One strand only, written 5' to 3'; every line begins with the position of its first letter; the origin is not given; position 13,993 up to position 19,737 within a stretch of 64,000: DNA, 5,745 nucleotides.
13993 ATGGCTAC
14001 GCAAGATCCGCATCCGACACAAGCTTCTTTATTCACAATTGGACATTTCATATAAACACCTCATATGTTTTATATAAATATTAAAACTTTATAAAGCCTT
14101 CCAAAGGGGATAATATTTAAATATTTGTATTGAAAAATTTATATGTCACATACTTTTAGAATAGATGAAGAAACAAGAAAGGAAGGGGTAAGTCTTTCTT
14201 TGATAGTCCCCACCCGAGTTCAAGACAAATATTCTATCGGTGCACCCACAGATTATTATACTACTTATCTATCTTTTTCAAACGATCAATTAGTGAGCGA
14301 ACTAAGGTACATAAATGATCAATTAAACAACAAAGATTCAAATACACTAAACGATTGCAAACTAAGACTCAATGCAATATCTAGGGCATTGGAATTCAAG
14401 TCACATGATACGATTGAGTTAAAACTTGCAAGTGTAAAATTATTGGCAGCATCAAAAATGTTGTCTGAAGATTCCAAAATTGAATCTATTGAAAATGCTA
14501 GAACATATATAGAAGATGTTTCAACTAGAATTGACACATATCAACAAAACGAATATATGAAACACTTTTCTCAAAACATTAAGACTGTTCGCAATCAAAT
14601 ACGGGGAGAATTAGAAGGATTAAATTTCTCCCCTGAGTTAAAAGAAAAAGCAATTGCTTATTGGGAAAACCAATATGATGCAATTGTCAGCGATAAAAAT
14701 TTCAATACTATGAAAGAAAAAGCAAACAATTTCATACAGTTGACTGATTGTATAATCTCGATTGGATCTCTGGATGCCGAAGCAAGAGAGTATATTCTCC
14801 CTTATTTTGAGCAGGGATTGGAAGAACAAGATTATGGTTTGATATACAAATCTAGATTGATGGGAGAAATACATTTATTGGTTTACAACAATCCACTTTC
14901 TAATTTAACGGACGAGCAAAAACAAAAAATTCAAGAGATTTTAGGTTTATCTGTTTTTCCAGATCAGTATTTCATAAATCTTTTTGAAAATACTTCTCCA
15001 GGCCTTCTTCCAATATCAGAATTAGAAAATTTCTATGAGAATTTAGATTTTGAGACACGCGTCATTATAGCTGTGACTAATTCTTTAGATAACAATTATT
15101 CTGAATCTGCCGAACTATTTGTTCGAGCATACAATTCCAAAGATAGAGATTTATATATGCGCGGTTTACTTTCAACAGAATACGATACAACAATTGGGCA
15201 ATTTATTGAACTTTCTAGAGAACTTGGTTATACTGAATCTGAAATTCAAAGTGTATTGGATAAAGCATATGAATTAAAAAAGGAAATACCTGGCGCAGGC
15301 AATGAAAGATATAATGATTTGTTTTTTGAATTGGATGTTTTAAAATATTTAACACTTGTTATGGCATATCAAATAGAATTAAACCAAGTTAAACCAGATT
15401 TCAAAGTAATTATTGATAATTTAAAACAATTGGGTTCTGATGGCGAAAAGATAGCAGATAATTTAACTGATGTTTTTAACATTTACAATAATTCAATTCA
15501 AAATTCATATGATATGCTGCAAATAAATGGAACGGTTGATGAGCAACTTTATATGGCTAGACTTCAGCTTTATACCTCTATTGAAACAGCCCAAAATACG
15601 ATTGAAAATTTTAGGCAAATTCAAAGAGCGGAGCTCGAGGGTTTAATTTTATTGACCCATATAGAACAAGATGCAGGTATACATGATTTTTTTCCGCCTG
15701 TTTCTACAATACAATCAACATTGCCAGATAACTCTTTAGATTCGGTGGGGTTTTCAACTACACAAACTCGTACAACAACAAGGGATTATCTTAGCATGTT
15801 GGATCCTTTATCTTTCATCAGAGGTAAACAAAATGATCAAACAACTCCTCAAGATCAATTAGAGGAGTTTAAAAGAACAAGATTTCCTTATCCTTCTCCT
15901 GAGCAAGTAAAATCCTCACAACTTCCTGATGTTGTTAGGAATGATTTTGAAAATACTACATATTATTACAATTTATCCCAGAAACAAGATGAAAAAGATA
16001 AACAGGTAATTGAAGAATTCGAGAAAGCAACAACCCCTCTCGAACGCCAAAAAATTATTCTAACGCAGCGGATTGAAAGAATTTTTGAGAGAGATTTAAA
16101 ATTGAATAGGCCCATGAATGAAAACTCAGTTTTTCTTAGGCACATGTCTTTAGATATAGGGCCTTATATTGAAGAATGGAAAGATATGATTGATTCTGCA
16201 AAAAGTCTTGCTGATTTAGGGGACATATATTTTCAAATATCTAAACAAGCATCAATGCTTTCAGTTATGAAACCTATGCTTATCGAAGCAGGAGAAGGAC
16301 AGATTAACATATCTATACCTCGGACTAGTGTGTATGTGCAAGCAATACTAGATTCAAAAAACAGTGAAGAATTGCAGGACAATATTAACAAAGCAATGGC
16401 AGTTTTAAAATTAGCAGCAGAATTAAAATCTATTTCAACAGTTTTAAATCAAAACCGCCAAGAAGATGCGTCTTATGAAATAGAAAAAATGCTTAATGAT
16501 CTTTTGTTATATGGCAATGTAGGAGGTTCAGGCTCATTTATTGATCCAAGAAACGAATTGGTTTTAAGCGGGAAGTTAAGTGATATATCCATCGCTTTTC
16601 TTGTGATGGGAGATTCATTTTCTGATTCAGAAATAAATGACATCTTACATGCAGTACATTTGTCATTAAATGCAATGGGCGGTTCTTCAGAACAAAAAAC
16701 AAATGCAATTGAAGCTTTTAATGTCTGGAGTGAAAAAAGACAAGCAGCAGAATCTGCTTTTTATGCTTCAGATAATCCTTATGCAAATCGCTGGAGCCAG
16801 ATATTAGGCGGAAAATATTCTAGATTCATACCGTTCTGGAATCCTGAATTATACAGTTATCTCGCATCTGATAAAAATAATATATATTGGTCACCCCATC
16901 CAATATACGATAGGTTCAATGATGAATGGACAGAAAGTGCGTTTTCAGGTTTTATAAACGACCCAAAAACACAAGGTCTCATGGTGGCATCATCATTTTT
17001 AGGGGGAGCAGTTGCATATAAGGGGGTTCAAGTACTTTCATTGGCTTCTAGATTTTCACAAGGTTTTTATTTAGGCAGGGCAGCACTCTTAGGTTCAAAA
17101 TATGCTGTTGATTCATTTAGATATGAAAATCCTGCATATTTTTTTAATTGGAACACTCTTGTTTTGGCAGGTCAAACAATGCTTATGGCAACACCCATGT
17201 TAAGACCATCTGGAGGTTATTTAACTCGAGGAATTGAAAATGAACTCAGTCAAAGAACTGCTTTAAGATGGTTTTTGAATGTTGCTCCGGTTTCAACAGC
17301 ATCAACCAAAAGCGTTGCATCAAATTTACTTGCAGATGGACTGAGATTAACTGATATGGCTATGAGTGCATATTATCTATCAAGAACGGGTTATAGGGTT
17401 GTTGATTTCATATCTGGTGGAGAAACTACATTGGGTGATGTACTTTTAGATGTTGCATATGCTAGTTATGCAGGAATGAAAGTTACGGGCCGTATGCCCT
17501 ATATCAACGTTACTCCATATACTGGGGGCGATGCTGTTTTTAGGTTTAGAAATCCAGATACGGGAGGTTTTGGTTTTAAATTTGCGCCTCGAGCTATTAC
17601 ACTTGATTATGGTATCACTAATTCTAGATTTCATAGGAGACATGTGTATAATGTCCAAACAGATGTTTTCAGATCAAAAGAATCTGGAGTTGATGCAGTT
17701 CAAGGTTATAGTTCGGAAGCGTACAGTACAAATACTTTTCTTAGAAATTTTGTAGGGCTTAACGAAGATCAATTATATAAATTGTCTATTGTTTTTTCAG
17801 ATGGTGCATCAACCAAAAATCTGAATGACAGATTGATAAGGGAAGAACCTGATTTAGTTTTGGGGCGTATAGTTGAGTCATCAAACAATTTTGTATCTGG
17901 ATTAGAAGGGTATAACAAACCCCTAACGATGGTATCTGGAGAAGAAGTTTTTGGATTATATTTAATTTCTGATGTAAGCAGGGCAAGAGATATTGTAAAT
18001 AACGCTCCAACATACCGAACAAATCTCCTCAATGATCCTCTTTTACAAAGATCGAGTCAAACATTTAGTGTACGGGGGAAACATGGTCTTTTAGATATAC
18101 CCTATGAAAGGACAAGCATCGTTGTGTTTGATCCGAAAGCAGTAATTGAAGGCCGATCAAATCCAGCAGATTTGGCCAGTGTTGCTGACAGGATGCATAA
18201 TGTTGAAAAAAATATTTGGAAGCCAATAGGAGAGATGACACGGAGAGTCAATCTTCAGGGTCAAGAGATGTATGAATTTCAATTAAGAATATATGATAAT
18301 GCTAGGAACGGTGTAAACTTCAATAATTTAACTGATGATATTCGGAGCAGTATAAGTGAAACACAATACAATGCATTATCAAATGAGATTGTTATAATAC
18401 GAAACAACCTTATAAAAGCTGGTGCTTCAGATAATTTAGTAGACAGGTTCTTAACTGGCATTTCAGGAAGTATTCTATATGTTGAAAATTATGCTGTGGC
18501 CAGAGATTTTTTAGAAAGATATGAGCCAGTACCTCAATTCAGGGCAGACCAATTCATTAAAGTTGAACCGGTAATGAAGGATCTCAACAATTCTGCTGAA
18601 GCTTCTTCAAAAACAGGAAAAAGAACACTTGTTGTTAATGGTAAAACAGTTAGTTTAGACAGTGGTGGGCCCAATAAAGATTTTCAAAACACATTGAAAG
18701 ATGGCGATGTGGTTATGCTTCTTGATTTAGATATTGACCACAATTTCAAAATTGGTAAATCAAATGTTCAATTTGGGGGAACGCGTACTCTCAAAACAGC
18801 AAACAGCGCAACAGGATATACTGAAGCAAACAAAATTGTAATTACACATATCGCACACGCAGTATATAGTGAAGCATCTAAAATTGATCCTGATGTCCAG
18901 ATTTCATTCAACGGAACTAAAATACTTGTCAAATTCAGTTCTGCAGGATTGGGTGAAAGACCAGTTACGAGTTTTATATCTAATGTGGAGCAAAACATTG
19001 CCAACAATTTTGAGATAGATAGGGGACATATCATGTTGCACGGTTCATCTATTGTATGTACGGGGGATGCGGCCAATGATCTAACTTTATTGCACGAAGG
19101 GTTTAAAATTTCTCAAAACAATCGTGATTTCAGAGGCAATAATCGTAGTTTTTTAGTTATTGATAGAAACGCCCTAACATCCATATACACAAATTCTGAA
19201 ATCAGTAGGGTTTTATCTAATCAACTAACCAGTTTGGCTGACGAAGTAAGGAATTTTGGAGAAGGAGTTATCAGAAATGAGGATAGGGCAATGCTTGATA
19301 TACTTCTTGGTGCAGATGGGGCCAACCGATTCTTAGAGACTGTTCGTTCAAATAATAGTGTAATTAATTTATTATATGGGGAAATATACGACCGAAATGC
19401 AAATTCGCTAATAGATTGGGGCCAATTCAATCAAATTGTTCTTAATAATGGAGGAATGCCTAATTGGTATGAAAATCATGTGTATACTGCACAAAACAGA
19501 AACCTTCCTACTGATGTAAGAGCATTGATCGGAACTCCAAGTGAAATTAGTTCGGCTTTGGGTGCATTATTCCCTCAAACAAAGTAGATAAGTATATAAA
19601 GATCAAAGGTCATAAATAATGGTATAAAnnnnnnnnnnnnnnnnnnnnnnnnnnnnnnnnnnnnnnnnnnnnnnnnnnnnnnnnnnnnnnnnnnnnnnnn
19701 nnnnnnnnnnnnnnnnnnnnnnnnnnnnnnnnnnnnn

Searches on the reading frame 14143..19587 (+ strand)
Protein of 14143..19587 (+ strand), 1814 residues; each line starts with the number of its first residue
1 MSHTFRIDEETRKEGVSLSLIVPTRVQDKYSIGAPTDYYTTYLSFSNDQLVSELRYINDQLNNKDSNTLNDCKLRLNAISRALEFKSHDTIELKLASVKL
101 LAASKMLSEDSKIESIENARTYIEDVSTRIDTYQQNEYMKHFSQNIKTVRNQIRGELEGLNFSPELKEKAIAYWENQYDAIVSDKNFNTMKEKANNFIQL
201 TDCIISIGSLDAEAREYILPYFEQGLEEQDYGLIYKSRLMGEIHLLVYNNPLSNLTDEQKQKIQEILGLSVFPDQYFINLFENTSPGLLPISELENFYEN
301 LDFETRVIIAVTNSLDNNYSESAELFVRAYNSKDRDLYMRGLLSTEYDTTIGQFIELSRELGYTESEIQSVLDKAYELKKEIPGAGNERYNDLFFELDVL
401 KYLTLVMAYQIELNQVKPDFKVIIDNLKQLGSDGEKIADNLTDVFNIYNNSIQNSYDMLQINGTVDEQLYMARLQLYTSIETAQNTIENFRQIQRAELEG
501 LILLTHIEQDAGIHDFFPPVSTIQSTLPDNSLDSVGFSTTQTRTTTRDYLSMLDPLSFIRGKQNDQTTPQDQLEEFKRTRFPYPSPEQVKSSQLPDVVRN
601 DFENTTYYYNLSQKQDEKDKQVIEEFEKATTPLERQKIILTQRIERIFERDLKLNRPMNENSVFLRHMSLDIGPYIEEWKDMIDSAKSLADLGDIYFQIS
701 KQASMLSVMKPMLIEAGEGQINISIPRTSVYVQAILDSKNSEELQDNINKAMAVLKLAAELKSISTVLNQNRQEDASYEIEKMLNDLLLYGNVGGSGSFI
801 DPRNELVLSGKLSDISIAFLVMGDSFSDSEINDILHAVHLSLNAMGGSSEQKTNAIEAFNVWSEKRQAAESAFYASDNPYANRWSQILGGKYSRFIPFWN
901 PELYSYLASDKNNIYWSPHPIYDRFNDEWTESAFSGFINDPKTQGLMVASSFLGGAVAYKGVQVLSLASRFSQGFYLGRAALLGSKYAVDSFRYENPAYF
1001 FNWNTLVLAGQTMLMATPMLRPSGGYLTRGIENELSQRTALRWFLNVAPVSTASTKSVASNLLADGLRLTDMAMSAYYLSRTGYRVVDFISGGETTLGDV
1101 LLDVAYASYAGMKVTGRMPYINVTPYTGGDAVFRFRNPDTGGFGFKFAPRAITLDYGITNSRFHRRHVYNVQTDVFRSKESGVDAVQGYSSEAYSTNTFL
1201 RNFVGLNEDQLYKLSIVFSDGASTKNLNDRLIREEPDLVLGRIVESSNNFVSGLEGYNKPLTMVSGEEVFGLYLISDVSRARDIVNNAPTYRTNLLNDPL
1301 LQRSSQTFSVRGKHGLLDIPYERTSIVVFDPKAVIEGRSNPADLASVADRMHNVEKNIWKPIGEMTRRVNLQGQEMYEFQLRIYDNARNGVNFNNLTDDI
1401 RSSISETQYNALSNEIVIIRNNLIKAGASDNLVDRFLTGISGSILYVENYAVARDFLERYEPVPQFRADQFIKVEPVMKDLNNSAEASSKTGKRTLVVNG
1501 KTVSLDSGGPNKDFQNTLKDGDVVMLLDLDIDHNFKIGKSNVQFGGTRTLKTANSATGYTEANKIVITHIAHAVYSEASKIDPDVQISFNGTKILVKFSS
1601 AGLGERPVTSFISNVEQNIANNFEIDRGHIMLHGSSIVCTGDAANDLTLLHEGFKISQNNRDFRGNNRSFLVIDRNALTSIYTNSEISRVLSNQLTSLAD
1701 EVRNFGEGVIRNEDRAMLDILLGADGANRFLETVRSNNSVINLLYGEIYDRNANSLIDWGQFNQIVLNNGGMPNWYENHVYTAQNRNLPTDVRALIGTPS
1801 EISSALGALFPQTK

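Call 4: search_protein_families(library=pfam, proteins=[window:14143-19587:+], max_evalue=0.1)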
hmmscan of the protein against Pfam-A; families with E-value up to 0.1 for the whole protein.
window:14143-19587:+ (1814 aa): 1 family
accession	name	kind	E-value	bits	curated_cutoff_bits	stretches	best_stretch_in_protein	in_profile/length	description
PF07292.18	NID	-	0.028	15.4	25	0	686-749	11-75/90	Nmi/IFP 35 domain (NID)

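Call 9: search_protein_families(library=ncbifam, proteins=[window:14143-19587:+], max_evalue=0.01)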
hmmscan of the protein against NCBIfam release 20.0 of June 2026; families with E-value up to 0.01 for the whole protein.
window:14143-19587:+ (1814 aa): 0 families

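Call 11: find_homologous_proteins(query=window:14143-19587:+)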
Query window:14143-19587:+ (1814 aa): 1 proteins with E <= 0.001 among 8000 candidates.
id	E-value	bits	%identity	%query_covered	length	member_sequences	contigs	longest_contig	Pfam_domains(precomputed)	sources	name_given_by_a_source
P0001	0.0e+0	4061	100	100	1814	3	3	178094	-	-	-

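Call 12: find_encoding_contigs(protein=P0001, flank=10000, max_places=6)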
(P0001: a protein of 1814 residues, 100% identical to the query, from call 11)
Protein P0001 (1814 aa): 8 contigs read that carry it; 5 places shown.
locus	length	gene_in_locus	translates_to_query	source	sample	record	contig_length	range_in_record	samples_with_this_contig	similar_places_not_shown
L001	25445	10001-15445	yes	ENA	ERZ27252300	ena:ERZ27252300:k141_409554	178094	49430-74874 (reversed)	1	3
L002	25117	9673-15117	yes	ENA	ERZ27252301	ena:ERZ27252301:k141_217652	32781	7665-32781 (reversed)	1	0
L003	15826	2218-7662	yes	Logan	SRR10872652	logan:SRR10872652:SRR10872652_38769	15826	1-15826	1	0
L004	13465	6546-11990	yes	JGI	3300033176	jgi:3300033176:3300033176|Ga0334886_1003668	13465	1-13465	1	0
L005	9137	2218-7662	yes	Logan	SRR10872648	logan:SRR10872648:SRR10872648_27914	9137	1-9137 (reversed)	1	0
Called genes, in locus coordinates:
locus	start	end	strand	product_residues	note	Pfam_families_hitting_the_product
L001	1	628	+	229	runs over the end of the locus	-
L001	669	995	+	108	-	-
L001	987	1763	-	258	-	-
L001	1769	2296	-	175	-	-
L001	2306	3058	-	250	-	PF02002:TFIIE_alpha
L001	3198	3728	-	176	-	PF02002:TFIIE_alpha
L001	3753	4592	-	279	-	PF00491:Arginase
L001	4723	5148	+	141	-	PF01090:Ribosomal_S19e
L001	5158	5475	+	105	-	PF01984:dsDNA_bind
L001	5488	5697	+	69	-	PF00832:Ribosomal_L39 (weak)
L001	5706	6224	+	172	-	PF01198:Ribosomal_L31e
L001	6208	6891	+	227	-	PF01912:eIF-6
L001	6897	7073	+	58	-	PF01775:Ribosomal_L18A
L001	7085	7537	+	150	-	PF02996:Prefoldin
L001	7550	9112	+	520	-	PF02881:SRP54_N, PF06414:Zeta_toxin (weak), PF00448:SRP54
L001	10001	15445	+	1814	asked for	-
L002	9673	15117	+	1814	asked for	-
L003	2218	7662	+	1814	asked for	-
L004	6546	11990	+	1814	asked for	-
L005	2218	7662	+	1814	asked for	-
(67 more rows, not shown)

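Call 13: search_protein_families(library=padloc, proteins=[window:14143-19587:+], max_evalue=0.01)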
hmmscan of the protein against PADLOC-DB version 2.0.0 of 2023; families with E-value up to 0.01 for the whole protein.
window:14143-19587:+ (1814 aa): 0 families

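Call 14: search_protein_families(library=phrogs, proteins=[window:14143-19587:+], max_evalue=0.01)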
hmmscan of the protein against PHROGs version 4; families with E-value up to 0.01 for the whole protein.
window:14143-19587:+ (1814 aa): 0 families

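Call 37: search_dna_similar(query=window:14143-19587:+, collection=phages, mode=protein, max_evalue=0.01, max_rows=10)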
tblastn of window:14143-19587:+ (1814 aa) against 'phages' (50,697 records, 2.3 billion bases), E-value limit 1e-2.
No match.

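Call 75: search_solved_structures(query=window:14143-19587:+, max_evalue=1)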
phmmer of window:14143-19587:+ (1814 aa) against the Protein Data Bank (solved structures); distinct sequences matched with E-value up to 1: 0.

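Call 83: search_dna_similar(query=window:14143-19587:+, collection=plasmids, mode=protein, max_evalue=0.01, max_rows=10)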
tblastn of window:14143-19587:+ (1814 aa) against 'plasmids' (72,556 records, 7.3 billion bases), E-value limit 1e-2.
No match.

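Call 84: find_related_loci(query=window:14143-19587:+, collection=viral_contigs, flank=5000)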
Query window:14143-19587:+ (1814 aa) in viral_contigs; peptide patterns used: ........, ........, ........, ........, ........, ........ (x = any residue, [..] = any of these).
2 stretches matched a pattern, but none encodes a relative of the query by tblastn (E <= 1e-3).

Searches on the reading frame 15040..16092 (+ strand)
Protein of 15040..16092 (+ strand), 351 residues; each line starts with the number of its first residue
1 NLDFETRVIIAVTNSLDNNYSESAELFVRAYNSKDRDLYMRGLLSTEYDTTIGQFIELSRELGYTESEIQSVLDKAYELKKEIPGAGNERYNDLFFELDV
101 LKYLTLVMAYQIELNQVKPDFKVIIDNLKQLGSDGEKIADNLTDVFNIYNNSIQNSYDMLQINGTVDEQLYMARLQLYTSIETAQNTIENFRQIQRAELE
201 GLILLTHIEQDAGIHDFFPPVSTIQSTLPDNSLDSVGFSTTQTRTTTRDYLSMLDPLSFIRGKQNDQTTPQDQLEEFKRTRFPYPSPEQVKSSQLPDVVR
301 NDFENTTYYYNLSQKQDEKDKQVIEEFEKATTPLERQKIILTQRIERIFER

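Call 71: search_protein_families(library=pfam, proteins=[window:15040-16092:+], max_evalue=1)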
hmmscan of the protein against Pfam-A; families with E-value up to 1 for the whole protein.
window:15040-16092:+ (351 aa): 2 families
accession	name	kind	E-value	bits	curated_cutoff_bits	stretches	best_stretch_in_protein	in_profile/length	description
PF18039.7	UBA_6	-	0.11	12.9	23.5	1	60-75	9-24/42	UBA-like domain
PF01087.27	GalP_UDP_transf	-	0.13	13.1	22.1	1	266-325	45-98/184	Galactose-1-phosphate uridyl transferase, N-terminal domain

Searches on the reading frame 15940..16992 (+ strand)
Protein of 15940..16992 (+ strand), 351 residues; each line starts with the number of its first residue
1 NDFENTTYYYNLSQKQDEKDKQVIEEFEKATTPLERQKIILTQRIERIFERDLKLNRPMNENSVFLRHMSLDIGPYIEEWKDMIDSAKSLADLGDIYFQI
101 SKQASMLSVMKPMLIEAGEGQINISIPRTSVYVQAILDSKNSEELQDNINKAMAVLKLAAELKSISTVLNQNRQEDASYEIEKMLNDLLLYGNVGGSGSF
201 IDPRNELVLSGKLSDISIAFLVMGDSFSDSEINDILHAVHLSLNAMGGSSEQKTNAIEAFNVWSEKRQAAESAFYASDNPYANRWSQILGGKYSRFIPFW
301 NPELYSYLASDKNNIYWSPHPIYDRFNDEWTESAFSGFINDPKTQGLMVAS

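Call 71: search_protein_families(library=pfam, proteins=[window:15940-16992:+], max_evalue=1)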
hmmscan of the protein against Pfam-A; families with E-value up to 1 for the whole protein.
window:15940-16992:+ (351 aa): 2 families
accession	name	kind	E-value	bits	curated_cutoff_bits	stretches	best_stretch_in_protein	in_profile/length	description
PF07292.18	NID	-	0.096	13.7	25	1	87-150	11-75/90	Nmi/IFP 35 domain (NID)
PF06029.17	AlkA_N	-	0.23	12.1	26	1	114-173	40-99/118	AlkA N-terminal domain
